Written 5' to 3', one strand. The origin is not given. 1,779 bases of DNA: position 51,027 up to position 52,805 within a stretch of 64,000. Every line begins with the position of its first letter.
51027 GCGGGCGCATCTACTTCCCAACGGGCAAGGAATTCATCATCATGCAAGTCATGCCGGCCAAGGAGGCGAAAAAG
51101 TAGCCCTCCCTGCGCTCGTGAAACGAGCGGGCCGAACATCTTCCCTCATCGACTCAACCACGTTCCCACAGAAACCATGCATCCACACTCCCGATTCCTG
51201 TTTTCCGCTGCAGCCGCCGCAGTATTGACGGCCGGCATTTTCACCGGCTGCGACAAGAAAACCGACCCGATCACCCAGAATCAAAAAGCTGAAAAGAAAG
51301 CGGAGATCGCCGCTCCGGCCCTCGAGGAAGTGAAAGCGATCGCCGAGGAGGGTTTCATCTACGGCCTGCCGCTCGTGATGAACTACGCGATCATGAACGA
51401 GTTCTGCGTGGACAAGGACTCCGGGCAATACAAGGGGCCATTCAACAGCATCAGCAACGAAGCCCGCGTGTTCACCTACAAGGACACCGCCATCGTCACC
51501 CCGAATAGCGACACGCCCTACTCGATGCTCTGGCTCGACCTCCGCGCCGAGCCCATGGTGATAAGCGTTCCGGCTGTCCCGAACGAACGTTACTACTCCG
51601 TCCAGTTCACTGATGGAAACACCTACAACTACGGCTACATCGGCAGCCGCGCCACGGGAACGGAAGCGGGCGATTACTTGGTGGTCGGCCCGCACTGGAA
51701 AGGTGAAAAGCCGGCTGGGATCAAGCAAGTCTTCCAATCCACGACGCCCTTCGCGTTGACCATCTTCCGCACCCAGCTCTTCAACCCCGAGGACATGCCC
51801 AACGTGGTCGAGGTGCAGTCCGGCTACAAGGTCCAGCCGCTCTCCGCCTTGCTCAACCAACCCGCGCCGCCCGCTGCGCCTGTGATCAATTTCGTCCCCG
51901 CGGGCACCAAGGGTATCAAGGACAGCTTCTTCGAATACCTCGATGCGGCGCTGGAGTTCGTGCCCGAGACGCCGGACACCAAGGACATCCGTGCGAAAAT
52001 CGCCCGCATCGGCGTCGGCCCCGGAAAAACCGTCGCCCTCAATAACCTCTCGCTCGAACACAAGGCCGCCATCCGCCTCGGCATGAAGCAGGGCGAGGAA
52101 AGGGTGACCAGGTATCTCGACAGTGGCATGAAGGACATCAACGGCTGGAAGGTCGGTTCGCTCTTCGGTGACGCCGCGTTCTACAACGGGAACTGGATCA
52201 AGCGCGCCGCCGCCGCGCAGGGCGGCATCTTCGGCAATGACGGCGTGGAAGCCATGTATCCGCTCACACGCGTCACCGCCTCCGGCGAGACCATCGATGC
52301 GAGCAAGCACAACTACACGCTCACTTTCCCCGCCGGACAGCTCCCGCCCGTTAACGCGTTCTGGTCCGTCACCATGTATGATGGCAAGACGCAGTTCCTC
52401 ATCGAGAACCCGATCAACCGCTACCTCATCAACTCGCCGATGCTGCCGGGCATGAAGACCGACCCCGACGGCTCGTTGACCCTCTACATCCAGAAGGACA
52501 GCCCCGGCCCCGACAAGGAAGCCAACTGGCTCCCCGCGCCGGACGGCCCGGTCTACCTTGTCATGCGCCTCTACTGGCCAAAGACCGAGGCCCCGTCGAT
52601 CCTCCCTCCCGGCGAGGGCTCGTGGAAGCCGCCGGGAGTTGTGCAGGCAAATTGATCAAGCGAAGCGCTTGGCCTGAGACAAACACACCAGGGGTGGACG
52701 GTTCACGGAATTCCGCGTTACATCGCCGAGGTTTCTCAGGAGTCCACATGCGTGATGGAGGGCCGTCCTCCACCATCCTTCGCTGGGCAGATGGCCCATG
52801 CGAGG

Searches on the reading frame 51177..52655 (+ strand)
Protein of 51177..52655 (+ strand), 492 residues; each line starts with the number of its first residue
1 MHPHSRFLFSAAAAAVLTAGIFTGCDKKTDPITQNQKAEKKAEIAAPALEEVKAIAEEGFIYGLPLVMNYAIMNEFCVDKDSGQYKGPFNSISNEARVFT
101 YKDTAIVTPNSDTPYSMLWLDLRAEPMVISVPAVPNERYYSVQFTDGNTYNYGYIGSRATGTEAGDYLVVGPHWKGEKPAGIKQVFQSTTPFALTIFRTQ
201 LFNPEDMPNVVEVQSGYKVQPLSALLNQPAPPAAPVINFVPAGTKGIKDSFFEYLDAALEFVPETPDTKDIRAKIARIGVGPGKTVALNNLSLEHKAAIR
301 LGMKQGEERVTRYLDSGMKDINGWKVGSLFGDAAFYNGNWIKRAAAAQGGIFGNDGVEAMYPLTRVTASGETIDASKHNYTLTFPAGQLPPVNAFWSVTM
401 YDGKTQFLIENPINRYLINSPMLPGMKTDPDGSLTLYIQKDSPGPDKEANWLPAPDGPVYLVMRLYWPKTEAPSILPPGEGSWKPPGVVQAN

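Call 50: search_protein_families(library=pfam, proteins=[window:51177-52655:+], max_evalue=0.001)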
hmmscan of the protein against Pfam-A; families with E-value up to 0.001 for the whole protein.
window:51177-52655:+ (492 aa): 2 families
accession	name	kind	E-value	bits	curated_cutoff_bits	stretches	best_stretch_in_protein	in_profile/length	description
PF06863.17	DUF1254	-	3.6e-45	153.9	22.2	1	89-221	1-133/133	Protein of unknown function (DUF1254)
PF06742.16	DUF1214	-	9.3e-36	123.2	25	1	358-469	1-111/112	Protein of unknown function (DUF1214)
